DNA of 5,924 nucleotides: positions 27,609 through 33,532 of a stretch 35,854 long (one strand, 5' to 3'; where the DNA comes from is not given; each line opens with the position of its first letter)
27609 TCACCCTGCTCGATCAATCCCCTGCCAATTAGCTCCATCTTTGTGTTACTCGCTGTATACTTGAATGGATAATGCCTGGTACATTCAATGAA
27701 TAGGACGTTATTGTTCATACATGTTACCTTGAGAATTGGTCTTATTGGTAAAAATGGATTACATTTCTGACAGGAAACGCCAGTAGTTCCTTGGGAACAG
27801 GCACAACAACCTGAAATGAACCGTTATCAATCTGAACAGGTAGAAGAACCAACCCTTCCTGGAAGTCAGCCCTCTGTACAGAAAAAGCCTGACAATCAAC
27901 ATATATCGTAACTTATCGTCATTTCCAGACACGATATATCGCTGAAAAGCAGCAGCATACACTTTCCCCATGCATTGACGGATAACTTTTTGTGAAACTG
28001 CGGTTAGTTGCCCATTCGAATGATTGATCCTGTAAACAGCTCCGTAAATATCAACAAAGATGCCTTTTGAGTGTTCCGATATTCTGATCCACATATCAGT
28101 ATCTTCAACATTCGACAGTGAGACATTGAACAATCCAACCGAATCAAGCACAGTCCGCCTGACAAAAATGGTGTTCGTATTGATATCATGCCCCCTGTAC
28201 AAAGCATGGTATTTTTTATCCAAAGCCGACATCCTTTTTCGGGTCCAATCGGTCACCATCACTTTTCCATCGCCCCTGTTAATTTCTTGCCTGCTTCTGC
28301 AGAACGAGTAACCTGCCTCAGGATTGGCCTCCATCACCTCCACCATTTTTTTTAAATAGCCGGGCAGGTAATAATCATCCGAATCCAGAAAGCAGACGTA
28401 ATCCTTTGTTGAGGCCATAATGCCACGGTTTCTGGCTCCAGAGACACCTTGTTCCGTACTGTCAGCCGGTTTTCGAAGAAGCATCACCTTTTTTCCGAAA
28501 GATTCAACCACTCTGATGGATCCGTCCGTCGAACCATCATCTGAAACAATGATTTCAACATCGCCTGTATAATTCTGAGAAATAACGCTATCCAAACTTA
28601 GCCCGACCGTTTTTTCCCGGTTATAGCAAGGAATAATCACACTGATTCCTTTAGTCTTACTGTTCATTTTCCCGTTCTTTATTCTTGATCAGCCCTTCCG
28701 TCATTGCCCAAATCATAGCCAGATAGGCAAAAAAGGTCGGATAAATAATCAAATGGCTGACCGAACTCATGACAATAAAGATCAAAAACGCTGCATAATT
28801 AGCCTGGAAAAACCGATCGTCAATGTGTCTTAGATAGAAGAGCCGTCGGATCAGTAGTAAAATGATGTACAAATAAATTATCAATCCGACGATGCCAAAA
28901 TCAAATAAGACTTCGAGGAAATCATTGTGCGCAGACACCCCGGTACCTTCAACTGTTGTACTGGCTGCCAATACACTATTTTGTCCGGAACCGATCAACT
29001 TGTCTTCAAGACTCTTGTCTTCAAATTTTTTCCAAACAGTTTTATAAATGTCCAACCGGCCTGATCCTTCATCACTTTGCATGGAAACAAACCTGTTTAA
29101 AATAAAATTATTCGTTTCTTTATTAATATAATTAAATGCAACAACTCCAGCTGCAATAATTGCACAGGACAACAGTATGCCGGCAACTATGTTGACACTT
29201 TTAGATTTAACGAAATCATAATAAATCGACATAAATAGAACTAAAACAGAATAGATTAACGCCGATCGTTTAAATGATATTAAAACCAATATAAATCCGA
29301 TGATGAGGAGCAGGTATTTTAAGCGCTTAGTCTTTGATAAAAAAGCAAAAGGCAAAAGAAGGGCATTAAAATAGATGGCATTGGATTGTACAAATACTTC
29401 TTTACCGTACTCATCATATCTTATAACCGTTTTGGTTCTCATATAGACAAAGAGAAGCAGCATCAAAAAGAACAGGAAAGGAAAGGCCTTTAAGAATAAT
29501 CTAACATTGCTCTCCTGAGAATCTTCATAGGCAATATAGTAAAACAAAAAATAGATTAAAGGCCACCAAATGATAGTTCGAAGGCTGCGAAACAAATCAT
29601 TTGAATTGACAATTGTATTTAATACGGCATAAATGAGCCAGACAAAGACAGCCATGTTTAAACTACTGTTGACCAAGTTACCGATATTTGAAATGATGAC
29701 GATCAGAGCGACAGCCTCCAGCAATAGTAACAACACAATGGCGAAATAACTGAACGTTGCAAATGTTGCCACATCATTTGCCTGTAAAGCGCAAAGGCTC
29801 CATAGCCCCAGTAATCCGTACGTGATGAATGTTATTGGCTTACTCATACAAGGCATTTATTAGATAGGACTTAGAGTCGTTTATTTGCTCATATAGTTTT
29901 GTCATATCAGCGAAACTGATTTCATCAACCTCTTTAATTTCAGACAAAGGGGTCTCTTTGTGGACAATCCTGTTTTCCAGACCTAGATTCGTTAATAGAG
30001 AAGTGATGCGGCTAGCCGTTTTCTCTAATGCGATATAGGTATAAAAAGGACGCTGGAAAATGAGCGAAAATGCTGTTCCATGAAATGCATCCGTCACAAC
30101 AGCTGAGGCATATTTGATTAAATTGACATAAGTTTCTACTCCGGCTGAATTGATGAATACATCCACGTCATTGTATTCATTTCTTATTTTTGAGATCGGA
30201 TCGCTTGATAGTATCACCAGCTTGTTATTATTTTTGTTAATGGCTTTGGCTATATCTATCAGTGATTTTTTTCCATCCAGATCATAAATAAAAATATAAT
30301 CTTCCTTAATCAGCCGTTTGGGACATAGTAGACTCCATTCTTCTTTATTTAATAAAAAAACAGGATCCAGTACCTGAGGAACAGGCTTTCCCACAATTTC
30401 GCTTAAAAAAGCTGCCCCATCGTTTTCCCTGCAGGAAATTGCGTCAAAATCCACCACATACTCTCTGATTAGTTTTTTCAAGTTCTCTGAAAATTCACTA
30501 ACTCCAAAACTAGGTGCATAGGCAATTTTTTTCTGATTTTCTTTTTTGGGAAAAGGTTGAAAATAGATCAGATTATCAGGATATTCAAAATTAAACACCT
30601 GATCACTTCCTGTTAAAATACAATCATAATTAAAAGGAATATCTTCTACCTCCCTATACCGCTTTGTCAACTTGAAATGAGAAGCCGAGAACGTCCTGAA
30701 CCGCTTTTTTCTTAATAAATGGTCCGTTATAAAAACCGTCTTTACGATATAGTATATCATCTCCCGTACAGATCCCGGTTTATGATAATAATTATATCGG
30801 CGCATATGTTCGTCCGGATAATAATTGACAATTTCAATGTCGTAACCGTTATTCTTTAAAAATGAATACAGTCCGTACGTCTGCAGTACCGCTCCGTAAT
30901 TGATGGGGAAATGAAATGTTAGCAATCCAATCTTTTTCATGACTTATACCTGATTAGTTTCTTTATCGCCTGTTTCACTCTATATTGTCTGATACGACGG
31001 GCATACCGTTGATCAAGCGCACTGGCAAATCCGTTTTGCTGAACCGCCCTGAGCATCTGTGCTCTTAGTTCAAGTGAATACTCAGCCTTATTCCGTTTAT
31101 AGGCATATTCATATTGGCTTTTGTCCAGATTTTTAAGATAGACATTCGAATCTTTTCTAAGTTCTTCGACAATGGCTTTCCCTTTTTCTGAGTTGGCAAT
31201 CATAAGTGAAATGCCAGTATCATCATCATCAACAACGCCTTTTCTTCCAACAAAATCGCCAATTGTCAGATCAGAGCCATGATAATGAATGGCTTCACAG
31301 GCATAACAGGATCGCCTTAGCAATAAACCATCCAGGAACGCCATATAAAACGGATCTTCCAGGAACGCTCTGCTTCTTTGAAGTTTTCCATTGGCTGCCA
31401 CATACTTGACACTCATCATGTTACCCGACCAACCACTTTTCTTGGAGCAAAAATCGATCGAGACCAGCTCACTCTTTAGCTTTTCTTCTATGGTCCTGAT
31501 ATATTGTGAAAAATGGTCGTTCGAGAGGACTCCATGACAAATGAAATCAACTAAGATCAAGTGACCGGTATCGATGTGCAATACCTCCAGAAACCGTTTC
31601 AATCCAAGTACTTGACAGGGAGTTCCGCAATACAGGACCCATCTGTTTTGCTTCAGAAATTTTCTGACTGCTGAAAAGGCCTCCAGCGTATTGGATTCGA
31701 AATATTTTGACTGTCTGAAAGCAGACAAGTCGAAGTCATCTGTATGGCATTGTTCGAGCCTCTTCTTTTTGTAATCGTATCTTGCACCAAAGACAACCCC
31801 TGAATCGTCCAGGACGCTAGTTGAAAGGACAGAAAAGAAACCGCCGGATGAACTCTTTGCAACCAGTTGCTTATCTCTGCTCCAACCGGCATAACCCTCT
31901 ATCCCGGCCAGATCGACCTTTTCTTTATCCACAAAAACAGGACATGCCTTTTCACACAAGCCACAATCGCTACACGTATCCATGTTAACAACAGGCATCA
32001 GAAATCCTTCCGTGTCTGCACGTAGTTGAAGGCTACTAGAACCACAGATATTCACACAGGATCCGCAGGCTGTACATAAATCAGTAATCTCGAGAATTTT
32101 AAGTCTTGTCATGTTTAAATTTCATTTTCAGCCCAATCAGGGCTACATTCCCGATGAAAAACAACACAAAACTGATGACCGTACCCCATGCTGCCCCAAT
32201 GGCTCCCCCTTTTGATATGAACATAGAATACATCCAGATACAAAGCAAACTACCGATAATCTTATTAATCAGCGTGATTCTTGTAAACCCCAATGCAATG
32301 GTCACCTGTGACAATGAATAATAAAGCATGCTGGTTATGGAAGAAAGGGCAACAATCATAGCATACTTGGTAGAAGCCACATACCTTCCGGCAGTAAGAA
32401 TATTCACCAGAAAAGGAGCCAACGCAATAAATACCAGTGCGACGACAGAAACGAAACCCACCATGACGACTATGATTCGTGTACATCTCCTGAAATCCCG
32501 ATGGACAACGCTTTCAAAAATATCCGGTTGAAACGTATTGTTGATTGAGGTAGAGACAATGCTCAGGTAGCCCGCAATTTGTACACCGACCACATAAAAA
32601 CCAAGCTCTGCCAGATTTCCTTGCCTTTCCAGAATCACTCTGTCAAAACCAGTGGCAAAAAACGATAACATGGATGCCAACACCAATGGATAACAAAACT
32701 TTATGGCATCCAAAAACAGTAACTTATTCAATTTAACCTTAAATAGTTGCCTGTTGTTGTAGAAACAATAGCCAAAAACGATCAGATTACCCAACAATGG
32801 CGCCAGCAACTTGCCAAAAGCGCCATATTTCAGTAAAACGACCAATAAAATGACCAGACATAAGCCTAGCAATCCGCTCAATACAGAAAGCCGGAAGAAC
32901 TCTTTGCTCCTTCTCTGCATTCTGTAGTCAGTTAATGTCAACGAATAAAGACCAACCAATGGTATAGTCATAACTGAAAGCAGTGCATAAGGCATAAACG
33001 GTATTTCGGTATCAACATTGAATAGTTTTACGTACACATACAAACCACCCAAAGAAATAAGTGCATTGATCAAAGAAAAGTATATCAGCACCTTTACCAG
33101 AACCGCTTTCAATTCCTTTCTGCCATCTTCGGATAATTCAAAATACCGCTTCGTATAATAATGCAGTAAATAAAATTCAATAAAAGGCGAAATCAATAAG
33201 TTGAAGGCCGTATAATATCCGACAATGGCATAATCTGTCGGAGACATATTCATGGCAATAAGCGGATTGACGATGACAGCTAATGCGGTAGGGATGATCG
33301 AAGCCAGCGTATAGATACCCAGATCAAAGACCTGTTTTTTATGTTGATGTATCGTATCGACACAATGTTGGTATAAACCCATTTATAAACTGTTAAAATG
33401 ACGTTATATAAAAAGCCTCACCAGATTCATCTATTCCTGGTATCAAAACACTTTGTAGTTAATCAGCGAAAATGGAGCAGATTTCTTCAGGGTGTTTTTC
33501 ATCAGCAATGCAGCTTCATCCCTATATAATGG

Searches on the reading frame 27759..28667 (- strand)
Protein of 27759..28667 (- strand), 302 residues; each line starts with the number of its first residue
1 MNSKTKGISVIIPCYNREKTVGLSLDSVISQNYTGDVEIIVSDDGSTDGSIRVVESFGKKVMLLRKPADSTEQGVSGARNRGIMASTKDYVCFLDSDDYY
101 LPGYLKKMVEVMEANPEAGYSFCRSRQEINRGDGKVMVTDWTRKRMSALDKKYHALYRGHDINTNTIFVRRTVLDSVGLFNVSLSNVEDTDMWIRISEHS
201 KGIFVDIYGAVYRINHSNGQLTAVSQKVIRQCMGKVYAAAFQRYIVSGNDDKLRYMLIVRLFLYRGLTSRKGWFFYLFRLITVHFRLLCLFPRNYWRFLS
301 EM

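Call 5: search_protein_families(library=pfam, proteins=[window:27759-28667:-], max_evalue=0.01)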
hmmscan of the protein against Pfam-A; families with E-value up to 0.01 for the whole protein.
window:27759-28667:- (302 aa): 4 families
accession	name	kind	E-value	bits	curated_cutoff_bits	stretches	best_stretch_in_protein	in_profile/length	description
PF00535.33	Glycos_transf_2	-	4.4e-32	111.8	23.3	1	9-165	1-154/168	Glycosyl transferase family 2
PF13641.12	Glyco_tranf_2_3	-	1.6e-17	64.8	27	1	8-232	3-224/230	Glycosyltransferase like family 2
PF10111.15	Glyco_tranf_2_2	-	1.5e-14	54.6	27.3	1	9-202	1-205/276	Glycosyltransferase like family 2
PF13632.12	Glyco_trans_2_3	-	3.4e-05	24.2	27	1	90-283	1-175/198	Glycosyl transferase family group 2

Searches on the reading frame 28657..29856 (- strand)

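Call 5: search_protein_families(library=pfam, proteins=[window:28657-29856:-], max_evalue=0.01)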
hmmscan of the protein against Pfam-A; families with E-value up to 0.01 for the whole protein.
window:28657-29856:- (399 aa): 1 family
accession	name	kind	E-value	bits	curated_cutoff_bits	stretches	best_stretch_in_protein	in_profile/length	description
PF04932.20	Wzy_C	-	9.4e-17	61.6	31.7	1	183-329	2-149/149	O-Antigen ligase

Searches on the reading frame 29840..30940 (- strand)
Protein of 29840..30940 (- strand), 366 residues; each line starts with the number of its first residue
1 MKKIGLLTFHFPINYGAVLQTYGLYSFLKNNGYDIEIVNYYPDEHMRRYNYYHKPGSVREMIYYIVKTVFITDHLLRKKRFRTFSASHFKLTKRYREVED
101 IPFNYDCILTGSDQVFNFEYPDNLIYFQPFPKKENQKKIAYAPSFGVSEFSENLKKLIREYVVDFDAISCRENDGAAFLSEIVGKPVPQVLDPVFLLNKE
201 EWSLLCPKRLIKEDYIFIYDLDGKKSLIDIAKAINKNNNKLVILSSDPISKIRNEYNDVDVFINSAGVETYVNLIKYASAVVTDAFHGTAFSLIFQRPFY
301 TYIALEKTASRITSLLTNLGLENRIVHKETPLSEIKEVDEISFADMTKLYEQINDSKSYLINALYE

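Call 5: search_protein_families(library=pfam, proteins=[window:29840-30940:-], max_evalue=0.01)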
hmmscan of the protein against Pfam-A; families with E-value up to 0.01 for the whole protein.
window:29840-30940:- (366 aa): 1 family
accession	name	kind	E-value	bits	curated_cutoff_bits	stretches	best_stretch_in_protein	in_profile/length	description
PF04230.19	PS_pyruv_trans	-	7.5e-37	128.2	25.3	1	14-300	1-274/280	Polysaccharide pyruvyl transferase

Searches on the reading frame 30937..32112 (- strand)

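Call 5: search_protein_families(library=pfam, proteins=[window:30937-32112:-], max_evalue=0.01)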
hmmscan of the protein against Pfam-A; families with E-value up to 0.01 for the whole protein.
window:30937-32112:- (391 aa): 10 families
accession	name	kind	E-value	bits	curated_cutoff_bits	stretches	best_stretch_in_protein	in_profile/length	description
PF04432.18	FrhB_FdhB_C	-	4.9e-20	72.4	23.3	1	158-331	3-149/150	Coenzyme F420 hydrogenase/dehydrogenase, beta subunit C terminus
PF12838.12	Fer4_7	-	1.9e-07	31.9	27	1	13-59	2-50/52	4Fe-4S dicluster domain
PF00037.32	Fer4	-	1.8e-06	28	21.1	2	40-59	1-20/24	4Fe-4S binding domain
PF13237.11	Fer4_10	-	6.7e-06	26.4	25.5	1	40-65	2-22/53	4Fe-4S dicluster domain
PF12797.12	Fer4_2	-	1.4e-05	25.2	24.5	1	39-59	2-22/22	4Fe-4S binding domain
PF14697.11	Fer4_21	-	2.6e-05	24.7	35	1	11-59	6-53/59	4Fe-4S dicluster domain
PF12800.12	Fer4_4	-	2.7e-05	24.6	24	1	45-59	2-16/17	4Fe-4S binding domain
PF13183.11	Fer4_8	-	4e-05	24.5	27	1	44-64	2-22/68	4Fe-4S dicluster domain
PF13187.11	Fer4_9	-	4.1e-05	23.9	27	1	13-58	2-48/52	4Fe-4S dicluster domain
PF12837.12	Fer4_6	-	0.0001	22.5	25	1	39-59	1-21/24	4Fe-4S binding domain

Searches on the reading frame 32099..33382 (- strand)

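Call 5: search_protein_families(library=pfam, proteins=[window:32099-33382:-], max_evalue=0.01)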
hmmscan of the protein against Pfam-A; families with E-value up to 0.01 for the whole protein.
window:32099-33382:- (427 aa): 2 families
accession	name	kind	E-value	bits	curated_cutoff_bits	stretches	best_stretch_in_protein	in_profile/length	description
PF01943.22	Polysacc_synt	-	3.6e-10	40.2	28.2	1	22-283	6-265/274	Polysaccharide biosynthesis protein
PF13440.11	Polysacc_synt_3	-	5.8e-08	32.8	23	1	132-334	84-288/293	Polysaccharide biosynthesis protein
